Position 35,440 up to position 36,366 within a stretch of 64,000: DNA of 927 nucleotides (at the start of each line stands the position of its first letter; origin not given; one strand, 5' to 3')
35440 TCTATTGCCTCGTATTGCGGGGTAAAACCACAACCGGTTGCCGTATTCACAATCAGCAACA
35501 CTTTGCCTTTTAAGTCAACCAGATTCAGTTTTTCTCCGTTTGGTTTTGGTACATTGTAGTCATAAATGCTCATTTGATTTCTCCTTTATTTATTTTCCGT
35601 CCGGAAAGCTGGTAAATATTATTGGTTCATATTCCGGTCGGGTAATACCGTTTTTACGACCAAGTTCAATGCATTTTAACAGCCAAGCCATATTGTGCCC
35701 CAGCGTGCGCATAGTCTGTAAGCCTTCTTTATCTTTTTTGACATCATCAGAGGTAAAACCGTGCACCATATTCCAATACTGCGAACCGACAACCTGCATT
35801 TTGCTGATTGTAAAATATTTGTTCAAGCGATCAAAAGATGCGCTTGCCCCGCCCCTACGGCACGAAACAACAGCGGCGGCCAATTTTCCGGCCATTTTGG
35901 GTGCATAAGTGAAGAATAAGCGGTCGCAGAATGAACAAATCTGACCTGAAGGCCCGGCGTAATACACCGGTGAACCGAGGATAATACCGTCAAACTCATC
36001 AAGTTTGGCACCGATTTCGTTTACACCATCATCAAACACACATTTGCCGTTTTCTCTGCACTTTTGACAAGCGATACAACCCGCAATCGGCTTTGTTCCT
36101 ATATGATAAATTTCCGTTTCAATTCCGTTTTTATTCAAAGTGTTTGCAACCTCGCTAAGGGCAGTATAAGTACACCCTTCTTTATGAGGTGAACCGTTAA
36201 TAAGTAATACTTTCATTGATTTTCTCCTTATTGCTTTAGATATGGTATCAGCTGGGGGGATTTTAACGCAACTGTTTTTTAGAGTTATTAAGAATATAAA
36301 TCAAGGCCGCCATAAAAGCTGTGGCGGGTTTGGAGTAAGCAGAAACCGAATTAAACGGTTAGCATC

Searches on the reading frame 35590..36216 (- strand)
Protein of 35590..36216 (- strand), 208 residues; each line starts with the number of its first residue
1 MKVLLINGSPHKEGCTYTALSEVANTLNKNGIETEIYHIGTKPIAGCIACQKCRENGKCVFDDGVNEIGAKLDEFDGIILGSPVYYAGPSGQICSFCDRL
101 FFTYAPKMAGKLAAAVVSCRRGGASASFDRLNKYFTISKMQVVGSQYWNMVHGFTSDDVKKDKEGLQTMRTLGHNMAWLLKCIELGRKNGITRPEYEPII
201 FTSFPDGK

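Call 7: search_protein_families(library=pfam, proteins=[window:35590-36216:-], max_evalue=0.01)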
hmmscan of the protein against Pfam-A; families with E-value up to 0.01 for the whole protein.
window:35590-36216:- (208 aa): 2 families
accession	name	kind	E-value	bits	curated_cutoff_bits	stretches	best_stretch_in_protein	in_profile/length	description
PF03358.20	FMN_red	-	3.4e-32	111.6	24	1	1-153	1-150/152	NADPH-dependent FMN reductase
PF02525.22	Flavodoxin_2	-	5.4e-07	30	27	1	1-130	1-143/198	Flavodoxin-like fold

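Call 45: search_protein_families(library=ncbifam, proteins=[window:35590-36216:-], max_evalue=0.01)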
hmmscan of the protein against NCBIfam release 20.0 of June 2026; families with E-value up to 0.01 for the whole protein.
window:35590-36216:- (208 aa): 5 families
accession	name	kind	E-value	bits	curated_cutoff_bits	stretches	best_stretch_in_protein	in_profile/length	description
TIGR03567.1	FMN_reduc_SsuE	equivalog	3.9e-07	30.1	164.05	1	2-99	1-90/171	NADPH-dependent FMN reductase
NF007859.0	PRK10569.1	equivalog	0.00028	20.7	225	1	1-98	1-90/191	NADPH-dependent FMN reductase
NF002999.0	PRK03767.1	equivalog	0.00062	19.6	141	1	70-147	65-145/200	NAD(P)H:quinone oxidoreductase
NF051882.1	OxRespNegRegFixT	equivalog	0.0029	17.6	150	1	31-80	30-80/115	oxygen-responsive sensory/signaling system negative regulator FixT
TIGR01755.1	flav_wrbA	equivalog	0.0068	16.4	132.5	1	69-148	63-145/197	NAD(P)H:quinone oxidoreductase type IV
